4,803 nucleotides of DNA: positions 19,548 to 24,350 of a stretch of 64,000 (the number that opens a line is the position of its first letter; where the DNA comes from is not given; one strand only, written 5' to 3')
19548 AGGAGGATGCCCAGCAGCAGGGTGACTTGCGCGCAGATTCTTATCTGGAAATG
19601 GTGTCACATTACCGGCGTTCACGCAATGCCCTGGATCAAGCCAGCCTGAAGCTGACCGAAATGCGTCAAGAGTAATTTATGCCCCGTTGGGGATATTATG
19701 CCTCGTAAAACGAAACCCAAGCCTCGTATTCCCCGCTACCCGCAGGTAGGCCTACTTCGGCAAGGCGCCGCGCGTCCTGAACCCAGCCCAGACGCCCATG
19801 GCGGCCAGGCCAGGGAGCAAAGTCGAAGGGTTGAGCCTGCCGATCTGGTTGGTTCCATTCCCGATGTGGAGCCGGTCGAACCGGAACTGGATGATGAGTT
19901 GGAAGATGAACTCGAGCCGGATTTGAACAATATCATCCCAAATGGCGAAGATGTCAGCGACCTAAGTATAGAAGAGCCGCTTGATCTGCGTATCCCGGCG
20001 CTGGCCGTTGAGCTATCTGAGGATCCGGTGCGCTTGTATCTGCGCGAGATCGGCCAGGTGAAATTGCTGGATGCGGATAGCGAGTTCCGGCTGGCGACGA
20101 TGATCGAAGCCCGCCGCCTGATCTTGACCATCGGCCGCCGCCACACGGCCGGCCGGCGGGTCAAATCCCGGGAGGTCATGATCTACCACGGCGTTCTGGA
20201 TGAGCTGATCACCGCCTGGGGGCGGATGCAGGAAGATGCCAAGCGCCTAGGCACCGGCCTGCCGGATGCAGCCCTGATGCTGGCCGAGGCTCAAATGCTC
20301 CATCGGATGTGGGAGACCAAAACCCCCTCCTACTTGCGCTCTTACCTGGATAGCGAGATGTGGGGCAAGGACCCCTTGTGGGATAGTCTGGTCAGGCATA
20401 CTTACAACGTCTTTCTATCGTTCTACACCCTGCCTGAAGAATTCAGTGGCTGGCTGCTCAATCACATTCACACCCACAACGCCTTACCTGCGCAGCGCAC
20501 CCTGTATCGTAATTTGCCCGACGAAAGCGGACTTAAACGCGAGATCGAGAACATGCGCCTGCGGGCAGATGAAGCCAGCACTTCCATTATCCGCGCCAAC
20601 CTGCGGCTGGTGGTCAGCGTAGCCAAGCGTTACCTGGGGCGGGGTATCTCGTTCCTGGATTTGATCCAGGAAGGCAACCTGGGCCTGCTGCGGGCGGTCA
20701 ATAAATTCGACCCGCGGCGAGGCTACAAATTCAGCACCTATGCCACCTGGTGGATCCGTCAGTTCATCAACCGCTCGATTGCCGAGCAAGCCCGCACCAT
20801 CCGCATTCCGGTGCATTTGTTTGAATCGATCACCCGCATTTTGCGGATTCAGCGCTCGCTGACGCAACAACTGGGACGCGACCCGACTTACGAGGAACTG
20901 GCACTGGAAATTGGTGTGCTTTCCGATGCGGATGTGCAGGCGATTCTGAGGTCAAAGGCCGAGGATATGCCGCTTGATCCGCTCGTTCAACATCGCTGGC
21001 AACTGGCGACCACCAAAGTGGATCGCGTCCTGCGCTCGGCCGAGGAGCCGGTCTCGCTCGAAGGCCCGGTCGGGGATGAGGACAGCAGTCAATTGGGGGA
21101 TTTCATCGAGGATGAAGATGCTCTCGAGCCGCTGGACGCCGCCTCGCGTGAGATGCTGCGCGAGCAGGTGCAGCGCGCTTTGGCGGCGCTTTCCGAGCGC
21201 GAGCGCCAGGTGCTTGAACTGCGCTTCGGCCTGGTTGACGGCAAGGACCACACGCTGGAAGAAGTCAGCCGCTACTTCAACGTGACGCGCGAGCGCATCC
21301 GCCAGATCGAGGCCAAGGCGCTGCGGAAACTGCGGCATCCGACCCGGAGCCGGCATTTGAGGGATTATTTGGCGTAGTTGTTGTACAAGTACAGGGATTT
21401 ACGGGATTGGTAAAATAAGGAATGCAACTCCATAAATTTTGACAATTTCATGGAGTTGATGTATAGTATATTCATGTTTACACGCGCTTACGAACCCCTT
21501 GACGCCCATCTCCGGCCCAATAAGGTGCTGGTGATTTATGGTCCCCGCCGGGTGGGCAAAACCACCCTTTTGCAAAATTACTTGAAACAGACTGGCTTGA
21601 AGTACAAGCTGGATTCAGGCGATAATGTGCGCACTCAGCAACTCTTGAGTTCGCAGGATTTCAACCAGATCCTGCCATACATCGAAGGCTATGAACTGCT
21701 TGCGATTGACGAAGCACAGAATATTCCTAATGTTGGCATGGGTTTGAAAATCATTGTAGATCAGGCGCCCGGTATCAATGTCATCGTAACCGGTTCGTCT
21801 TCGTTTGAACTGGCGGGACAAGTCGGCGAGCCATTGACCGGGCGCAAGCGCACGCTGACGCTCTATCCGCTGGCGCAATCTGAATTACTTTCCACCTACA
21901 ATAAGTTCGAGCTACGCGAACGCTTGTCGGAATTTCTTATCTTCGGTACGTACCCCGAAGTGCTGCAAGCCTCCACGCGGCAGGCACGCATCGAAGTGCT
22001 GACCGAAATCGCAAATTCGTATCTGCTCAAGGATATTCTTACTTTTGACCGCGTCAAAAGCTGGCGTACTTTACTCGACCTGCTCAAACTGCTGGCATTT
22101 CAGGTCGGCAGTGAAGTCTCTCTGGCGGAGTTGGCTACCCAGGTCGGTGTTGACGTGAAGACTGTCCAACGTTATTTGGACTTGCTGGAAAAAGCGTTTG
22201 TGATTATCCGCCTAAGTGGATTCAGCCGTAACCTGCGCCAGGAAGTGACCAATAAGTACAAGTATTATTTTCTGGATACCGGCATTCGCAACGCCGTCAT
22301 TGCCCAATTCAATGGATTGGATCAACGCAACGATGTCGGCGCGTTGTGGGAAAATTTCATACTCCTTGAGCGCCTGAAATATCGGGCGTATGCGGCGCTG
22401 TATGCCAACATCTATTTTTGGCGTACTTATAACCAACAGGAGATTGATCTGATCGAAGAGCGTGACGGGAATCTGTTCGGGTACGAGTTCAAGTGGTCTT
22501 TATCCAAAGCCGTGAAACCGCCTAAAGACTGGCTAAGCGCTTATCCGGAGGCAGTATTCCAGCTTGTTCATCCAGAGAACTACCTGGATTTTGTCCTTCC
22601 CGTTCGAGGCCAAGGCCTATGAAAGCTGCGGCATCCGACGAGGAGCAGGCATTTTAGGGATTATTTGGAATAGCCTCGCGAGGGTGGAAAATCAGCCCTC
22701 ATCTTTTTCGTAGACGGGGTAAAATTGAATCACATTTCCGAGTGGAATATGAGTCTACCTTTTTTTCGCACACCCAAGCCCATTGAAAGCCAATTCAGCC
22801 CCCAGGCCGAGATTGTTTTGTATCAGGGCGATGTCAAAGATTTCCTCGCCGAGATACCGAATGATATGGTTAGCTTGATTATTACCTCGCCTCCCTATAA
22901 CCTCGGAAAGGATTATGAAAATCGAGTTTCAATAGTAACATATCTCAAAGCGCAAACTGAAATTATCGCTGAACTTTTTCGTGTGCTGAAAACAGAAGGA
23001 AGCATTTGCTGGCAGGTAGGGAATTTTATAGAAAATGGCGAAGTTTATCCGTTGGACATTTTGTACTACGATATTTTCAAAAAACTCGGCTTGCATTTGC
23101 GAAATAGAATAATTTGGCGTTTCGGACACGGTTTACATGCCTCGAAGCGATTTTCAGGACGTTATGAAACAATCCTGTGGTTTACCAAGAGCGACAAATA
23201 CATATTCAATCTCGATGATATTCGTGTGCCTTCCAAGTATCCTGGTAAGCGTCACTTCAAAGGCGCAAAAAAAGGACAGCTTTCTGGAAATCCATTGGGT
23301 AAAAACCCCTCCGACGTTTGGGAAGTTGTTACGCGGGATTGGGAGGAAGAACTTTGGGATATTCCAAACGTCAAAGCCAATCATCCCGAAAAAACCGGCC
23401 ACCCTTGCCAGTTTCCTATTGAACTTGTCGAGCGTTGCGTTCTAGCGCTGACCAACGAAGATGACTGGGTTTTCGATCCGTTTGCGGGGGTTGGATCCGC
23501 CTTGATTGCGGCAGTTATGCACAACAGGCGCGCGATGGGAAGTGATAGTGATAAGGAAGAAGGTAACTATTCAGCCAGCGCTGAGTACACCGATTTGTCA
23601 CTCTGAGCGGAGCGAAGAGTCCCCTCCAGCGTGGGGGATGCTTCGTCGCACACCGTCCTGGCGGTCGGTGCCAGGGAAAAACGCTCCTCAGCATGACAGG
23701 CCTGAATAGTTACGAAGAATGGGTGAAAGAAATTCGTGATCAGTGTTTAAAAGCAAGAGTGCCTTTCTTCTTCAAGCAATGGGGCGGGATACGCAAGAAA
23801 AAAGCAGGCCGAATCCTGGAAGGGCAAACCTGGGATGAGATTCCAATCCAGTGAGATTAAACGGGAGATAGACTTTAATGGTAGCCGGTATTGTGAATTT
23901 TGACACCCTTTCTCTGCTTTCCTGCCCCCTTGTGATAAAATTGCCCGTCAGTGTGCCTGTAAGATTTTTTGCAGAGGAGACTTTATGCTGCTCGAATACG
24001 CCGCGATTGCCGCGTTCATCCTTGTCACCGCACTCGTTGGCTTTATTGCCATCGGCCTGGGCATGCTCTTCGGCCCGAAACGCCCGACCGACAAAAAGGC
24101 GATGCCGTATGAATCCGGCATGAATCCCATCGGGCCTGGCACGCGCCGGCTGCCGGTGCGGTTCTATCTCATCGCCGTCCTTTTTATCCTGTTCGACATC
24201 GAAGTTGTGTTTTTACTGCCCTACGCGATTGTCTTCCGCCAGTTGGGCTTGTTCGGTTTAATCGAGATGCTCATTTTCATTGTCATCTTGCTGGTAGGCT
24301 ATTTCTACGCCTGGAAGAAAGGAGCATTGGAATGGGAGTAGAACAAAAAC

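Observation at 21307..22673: A 1.2-kb one-gene insert is bracketed by two diverged copies of the rpoD 3' end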

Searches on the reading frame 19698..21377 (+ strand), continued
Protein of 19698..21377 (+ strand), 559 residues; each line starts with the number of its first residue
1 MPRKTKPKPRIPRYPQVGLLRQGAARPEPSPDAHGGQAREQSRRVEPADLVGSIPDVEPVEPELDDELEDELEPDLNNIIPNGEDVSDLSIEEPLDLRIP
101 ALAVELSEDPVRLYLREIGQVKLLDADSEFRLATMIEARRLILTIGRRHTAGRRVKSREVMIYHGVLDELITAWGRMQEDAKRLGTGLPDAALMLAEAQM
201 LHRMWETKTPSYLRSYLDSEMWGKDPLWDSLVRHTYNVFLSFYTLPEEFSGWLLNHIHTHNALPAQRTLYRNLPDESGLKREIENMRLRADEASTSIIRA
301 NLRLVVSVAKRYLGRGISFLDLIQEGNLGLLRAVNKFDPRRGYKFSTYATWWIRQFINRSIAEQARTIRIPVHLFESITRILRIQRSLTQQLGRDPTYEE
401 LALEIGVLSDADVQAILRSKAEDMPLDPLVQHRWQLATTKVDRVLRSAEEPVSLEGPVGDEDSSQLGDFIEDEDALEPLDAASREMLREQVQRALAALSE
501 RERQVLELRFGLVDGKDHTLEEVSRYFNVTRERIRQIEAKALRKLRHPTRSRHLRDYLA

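Call 63: find_encoding_contigs(protein=P0274, flank=4000, max_places=8)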
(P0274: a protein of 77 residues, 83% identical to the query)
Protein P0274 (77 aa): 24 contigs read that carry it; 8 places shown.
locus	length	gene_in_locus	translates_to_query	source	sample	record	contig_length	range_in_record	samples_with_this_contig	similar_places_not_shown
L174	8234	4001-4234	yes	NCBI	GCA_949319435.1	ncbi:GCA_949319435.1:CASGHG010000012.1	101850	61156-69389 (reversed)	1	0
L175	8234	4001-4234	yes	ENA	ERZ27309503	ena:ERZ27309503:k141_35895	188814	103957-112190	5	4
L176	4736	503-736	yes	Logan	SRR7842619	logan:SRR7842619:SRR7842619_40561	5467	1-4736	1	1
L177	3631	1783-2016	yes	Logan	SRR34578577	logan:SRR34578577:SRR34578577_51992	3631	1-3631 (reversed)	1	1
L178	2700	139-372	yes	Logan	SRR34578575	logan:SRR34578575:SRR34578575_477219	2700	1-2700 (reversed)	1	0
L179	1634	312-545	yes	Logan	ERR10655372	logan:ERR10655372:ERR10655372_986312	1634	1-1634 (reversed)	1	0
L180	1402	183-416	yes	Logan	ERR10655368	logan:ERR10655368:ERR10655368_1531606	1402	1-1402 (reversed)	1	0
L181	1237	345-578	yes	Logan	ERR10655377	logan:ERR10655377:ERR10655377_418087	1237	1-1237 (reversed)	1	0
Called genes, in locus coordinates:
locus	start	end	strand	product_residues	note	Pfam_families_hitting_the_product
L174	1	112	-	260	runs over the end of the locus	PF11392:AllH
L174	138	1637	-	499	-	PF00289:Biotin_carb_N, PF02222:ATP-grasp, PF02786:CPSase_L_D2, PF07478:Dala_Dala_lig_C, PF02785:Biotin_carb_C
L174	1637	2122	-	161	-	PF07617:DUF1579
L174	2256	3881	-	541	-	PF01039:Carboxyl_trans, PF03255:ACCA (weak)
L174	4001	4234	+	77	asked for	-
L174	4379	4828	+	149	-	PF00782:DSPc (weak)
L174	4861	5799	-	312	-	PF00288:GHMP_kinases_N, PF08544:GHMP_kinases_C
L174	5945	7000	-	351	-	PF00291:PALP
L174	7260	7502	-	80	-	-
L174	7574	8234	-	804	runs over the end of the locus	PF00488:MutS_V, PF20297:MSSS (weak), PF01713:Smr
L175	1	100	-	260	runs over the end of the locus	PF11392:AllH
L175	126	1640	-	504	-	PF00289:Biotin_carb_N, PF02222:ATP-grasp, PF02786:CPSase_L_D2, PF07478:Dala_Dala_lig_C, PF02785:Biotin_carb_C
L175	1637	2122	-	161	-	PF07617:DUF1579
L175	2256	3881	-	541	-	PF01039:Carboxyl_trans, PF03255:ACCA (weak)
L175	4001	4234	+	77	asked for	-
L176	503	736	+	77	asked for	-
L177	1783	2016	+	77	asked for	-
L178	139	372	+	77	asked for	-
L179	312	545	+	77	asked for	-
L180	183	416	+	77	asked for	-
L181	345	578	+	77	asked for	-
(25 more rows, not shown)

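Call 64: find_encoding_contigs(protein=P0269, flank=4000, max_places=3)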
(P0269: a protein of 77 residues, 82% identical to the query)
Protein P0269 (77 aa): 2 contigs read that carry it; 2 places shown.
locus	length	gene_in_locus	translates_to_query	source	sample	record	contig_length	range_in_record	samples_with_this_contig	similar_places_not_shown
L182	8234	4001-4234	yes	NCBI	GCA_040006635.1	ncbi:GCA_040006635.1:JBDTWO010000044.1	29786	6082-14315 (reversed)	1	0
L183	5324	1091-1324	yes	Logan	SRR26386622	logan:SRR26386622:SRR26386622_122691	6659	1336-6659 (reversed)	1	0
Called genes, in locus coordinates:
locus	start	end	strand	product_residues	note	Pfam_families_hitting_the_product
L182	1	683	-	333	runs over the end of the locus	PF01370:Epimerase (faint), PF13460:NAD_binding_10 (weak)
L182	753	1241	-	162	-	PF07617:DUF1579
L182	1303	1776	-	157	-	PF05635:23S_rRNA_IVP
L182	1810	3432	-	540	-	PF01039:Carboxyl_trans, PF03255:ACCA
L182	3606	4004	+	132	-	PF01850:PIN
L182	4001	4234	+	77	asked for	-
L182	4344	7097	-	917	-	PF01582:TIR, PF13676:TIR_2, PF13424:TPR_12 (weak)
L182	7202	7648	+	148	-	PF22784:PTP-SAK (weak)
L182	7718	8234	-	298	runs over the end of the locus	PF00288:GHMP_kinases_N, PF08544:GHMP_kinases_C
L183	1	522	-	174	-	?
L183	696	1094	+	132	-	PF01850:PIN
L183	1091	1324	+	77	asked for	-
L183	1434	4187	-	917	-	PF01582:TIR, PF13676:TIR_2, PF13424:TPR_12 (weak)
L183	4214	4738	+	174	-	PF22784:PTP-SAK (weak)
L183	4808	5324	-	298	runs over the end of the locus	PF00288:GHMP_kinases_N, PF08544:GHMP_kinases_C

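Call 65: find_encoding_contigs(protein=P0242, flank=4000, max_places=3)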
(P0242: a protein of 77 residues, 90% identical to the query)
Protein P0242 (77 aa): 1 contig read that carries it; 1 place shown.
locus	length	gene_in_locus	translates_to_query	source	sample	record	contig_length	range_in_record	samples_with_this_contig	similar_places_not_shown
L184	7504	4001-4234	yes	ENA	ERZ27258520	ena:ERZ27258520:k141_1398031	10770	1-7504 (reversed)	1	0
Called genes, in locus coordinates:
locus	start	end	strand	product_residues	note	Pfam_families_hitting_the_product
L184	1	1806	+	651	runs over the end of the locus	PF01807:Zn_ribbon_DnaG, PF08275:DNAG_N, PF01751:Toprim, PF13155:Toprim_2, PF13662:Toprim_4, PF10410:DnaB_bind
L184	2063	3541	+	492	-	PF00140:Sigma70_r1_2, PF04542:Sigma70_r2, PF04539:Sigma70_r3, PF04545:Sigma70_r4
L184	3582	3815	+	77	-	-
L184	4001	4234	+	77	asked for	-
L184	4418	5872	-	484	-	PF25174:Beta-prop_THOC3 (faint), PF00400:WD40 (faint), PF07676:PD40 (faint), PF23381:Beta-prop_IFT122_1st (weak), PF24817:WD40_WDHD1_1st (weak), PF26549:Tricorn_N, PF26550:Tricorn_2nd (weak)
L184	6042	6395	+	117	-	PF00507:Oxidored_q4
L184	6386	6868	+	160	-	PF01058:Oxidored_q6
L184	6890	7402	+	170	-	PF00329:Complex1_30kDa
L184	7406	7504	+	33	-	?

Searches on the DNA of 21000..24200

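Call 74: search_rna_families(source=window, start=21000, end=24200, threshold=evalue, max_evalue=0.1)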
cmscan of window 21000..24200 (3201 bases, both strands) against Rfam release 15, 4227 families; matches with E-value up to 0.1: 0.
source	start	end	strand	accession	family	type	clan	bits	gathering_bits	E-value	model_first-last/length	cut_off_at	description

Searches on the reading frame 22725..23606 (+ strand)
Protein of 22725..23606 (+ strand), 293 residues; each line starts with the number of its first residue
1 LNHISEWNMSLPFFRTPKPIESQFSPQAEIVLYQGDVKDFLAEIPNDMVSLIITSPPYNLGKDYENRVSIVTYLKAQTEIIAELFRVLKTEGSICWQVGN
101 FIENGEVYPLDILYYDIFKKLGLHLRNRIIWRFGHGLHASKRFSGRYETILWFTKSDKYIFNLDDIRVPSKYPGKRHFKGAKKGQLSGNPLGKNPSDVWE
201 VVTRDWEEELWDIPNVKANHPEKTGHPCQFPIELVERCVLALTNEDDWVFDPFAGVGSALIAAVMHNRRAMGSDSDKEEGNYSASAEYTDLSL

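Call 5: search_protein_families(library=pfam, proteins=[window:22725-23606:+], max_evalue=0.01)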
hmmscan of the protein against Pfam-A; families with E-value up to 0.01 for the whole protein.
window:22725-23606:+ (293 aa): 2 families
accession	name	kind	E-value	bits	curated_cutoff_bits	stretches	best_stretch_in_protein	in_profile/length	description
PF01555.25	N6_N4_Mtase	-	4.6e-48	164.5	26.7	1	49-279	1-215/221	DNA methylase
PF01170.24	UPF0020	-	0.0055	16.9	22.3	0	241-272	24-56/197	RMKL-like, methyltransferase domain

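Call 34: search_protein_families(library=padloc, proteins=[window:22725-23606:+], max_evalue=0.01)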
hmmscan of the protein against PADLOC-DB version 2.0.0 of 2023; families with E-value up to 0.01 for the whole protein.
window:22725-23606:+ (293 aa): 63 families (the best 25 are shown)
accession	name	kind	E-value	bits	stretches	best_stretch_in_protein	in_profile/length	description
PDLC03230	MTase_II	-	1.7e-78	262.5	1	17-279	23-274/360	Type II methyltransferase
PDLC03299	MTase_II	-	9.8e-73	243.2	1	20-278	6-248/296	Type II methyltransferase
PDLC03353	MTase_II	-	3.6e-39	132.9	1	29-278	9-241/260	Type II methyltransferase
PDLC03371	MTase_II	-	1e-37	128.1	1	27-278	8-243/260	Type II methyltransferase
PDLC03350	MTase_II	-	2.4e-35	120.4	1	28-278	52-286/312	Type II methyltransferase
PDLC03387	MTase_II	-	3.5e-34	116.3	2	118-278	135-266/289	Type II methyltransferase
PDLC03327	MTase_II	-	4e-30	103.2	1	35-275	45-272/319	Type II methyltransferase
PDLC03320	MTase_II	-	7.9e-30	102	1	27-275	30-262/289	Type II methyltransferase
PDLC03300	MTase_II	-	3.9e-23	80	1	81-277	94-266/302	Type II methyltransferase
PDLC03714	oMTase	-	5.2e-22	76.5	1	36-280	10-250/279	orphan methyltransferase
PDLC03339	MTase_II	-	1.5e-21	74.6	2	209-278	193-262/399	Type II methyltransferase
PDLC03260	MTase_II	-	1.4e-18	64.9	2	31-96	11-77/349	Type II methyltransferase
PDLC03238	MTase_II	-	2.1e-18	64.6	1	32-274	126-352/428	Type II methyltransferase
PDLC03265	MTase_II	-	1.3e-17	62.2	2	208-282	249-323/333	Type II methyltransferase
PDLC03252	MTase_II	-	1.5e-17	61.9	3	221-274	287-340/365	Type II methyltransferase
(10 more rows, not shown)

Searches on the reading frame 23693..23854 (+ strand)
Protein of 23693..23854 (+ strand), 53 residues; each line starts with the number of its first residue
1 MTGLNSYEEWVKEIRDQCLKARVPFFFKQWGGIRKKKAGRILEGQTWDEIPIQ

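Call 5: search_protein_families(library=pfam, proteins=[window:23693-23854:+], max_evalue=0.01)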
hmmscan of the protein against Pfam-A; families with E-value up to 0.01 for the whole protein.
window:23693-23854:+ (53 aa): 1 family
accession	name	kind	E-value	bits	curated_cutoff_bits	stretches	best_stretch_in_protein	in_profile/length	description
PF07505.17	DUF5131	-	2.3e-14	53.9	28.9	1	8-51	193-243/243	Protein of unknown function (DUF5131)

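Call 45: search_protein_families(library=ncbifam, proteins=[window:23693-23854:+], max_evalue=0.01)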
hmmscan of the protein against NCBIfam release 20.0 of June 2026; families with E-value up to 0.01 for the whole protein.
window:23693-23854:+ (53 aa): 0 families
